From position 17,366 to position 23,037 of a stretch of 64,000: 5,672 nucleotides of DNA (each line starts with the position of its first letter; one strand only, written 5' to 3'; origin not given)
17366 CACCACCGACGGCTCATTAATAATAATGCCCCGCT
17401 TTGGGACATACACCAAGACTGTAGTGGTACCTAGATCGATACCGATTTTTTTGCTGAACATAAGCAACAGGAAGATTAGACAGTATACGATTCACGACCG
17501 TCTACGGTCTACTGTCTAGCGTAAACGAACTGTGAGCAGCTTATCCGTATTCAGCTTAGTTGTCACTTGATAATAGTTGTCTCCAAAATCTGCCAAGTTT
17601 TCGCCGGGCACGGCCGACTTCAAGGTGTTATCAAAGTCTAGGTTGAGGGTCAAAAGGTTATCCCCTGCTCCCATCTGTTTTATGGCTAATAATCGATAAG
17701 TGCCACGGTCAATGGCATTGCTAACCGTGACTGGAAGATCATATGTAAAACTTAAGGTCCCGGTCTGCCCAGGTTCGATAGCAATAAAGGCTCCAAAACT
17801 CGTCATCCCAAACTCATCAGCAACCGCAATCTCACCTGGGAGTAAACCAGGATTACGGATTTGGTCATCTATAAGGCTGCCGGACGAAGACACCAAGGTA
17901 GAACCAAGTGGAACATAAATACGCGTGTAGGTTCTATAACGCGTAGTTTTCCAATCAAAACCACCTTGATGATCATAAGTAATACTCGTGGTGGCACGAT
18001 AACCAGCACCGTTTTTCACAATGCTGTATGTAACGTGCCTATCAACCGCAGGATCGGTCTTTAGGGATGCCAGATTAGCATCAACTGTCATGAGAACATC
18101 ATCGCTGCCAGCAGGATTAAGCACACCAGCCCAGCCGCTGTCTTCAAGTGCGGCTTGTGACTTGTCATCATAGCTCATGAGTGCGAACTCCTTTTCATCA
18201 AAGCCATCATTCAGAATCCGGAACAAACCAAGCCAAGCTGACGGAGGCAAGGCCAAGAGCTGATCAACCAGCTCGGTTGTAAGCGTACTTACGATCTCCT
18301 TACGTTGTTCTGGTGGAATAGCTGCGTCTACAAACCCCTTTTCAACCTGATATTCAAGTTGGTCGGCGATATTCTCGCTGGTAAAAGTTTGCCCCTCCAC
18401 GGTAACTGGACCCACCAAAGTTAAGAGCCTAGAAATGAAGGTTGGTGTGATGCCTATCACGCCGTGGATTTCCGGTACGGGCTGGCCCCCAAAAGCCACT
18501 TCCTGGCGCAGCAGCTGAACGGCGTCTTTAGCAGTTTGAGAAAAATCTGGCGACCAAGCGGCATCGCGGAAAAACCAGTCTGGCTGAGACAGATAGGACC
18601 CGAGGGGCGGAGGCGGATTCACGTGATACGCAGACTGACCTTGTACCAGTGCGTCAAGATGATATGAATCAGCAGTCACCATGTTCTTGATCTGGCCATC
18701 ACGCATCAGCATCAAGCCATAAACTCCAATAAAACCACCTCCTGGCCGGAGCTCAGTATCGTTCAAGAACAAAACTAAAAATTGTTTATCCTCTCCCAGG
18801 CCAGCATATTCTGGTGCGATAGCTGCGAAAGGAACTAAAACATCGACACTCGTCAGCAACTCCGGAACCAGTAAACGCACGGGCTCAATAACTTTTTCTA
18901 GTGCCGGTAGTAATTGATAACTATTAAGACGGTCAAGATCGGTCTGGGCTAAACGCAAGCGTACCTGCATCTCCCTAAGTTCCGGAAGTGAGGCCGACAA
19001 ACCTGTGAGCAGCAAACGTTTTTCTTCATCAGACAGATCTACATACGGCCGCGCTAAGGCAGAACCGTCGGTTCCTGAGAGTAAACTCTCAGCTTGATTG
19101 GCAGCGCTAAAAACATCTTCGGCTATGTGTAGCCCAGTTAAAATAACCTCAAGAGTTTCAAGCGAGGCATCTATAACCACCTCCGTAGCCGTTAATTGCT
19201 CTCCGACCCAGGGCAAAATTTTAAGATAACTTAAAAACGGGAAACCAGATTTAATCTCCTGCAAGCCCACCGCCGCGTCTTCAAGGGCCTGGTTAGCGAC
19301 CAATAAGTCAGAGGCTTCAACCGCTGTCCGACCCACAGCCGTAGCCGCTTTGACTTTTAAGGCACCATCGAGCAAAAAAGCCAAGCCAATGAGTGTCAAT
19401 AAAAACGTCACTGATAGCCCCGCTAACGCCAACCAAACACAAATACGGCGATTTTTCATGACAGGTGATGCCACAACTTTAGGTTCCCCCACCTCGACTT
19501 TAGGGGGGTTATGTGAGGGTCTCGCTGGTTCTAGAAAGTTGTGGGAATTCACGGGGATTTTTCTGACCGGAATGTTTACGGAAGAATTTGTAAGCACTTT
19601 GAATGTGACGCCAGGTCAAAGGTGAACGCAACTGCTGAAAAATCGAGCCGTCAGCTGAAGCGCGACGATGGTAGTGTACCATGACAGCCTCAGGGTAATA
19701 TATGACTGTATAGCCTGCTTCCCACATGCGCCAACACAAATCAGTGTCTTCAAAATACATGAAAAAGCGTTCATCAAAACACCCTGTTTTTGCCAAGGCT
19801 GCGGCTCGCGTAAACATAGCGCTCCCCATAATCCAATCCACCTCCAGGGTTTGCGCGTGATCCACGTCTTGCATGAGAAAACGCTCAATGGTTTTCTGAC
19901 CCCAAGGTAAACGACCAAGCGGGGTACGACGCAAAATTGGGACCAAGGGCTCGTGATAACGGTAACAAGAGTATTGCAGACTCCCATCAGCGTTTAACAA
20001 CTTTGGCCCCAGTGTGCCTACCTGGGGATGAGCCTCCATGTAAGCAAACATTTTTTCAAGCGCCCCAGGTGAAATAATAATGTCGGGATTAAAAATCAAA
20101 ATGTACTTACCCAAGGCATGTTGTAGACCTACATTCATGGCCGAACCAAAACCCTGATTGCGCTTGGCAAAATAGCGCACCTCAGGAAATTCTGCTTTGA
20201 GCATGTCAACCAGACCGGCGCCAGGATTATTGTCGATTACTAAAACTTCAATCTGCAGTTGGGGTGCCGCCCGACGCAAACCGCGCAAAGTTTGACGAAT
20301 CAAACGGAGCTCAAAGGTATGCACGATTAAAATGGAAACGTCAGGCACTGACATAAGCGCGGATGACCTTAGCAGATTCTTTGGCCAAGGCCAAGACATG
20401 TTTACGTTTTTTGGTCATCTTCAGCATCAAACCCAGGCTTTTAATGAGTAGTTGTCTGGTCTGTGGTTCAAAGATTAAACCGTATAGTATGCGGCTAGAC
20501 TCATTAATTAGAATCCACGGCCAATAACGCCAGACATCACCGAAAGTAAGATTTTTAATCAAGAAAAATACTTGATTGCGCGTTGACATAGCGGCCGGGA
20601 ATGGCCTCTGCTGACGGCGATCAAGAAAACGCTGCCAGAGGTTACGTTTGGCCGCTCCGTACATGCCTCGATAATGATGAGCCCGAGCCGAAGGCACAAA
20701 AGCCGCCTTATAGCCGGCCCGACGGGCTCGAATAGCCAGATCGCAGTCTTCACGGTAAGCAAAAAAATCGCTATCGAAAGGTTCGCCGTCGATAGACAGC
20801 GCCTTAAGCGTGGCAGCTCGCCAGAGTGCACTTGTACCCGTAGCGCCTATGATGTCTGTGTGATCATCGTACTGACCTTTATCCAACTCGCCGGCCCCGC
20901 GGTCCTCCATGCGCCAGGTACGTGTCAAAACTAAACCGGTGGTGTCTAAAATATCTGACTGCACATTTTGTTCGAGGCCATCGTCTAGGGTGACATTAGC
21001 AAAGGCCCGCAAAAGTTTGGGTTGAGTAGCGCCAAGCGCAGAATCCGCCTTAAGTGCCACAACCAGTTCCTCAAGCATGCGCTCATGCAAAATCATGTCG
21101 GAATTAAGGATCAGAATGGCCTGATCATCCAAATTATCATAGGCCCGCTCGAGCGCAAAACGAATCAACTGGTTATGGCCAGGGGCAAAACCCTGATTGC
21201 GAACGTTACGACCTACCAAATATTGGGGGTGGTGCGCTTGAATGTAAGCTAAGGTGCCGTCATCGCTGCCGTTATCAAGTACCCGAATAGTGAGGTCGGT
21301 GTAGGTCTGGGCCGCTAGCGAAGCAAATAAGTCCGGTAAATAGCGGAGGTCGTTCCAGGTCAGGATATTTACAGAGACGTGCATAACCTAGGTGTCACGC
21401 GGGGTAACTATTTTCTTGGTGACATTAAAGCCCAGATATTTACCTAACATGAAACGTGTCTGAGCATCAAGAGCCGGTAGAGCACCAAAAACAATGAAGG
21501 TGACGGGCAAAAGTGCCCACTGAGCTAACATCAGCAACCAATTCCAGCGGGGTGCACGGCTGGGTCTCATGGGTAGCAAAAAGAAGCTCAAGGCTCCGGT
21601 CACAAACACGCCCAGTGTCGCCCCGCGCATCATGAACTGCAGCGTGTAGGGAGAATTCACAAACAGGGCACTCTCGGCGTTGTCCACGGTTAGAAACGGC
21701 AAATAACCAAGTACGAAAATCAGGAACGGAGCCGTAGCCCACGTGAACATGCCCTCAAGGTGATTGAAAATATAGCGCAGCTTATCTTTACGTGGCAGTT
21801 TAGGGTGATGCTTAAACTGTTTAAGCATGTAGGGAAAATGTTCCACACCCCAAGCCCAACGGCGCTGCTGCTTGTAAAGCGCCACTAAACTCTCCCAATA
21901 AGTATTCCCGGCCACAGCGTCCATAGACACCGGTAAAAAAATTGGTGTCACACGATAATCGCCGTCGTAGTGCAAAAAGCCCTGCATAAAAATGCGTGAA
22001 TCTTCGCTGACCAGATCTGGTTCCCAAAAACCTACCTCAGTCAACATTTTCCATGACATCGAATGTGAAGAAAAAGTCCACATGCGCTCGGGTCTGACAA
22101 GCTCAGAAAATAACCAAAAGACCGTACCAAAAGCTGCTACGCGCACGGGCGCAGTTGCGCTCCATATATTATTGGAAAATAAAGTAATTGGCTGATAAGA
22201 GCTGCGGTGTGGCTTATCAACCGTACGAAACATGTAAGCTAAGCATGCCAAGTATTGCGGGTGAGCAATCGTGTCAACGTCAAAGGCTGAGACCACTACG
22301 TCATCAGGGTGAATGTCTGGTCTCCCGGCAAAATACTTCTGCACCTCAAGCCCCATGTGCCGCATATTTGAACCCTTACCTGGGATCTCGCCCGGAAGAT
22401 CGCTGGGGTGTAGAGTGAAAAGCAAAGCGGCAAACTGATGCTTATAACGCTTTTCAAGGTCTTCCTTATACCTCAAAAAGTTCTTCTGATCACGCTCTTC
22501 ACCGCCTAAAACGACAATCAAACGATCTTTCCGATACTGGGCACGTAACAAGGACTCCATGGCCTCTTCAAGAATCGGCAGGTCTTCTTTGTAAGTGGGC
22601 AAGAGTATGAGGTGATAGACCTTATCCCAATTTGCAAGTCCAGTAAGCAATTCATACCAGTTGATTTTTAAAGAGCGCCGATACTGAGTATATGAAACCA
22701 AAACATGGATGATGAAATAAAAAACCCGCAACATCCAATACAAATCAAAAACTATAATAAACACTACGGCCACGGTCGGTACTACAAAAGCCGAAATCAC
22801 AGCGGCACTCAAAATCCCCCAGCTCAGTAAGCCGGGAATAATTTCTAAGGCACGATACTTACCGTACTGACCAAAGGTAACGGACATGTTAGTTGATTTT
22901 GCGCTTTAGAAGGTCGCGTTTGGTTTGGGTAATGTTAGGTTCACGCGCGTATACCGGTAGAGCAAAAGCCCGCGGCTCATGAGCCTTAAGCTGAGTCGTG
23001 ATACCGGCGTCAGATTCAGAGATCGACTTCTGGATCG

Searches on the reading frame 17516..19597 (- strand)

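Call 14: search_protein_families(library=pfam, proteins=[window:17516-19597:-], max_evalue=0.001)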
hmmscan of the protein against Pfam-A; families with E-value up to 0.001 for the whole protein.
window:17516-19597:- (693 aa): 1 family
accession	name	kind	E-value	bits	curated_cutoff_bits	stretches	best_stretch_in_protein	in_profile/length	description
PF13196.11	DUF4012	-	2.4e-25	90.2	28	1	270-417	3-142/144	Protein of unknown function (DUF4012)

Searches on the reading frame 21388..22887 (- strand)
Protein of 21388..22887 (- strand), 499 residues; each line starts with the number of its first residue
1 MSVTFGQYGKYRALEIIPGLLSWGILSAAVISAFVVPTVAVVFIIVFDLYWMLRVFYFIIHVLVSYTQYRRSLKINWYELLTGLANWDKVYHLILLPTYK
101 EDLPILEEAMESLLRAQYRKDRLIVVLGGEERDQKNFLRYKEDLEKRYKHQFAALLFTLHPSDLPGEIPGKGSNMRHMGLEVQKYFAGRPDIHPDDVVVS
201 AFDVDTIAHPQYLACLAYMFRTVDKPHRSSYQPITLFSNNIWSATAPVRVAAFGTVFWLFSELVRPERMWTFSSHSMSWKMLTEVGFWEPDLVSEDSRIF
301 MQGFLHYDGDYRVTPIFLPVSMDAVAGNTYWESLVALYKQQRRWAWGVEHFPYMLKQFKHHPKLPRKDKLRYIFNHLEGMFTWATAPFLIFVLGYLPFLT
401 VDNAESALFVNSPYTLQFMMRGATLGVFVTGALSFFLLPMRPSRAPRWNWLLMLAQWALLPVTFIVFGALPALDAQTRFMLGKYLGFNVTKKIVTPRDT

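Call 14: search_protein_families(library=pfam, proteins=[window:21388-22887:-], max_evalue=0.001)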
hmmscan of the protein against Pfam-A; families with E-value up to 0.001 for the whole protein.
window:21388-22887:- (499 aa): 1 family
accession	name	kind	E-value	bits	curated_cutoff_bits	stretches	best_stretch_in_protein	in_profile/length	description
PF13632.12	Glyco_trans_2_3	-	1.1e-06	29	27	1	203-408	6-153/198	Glycosyl transferase family group 2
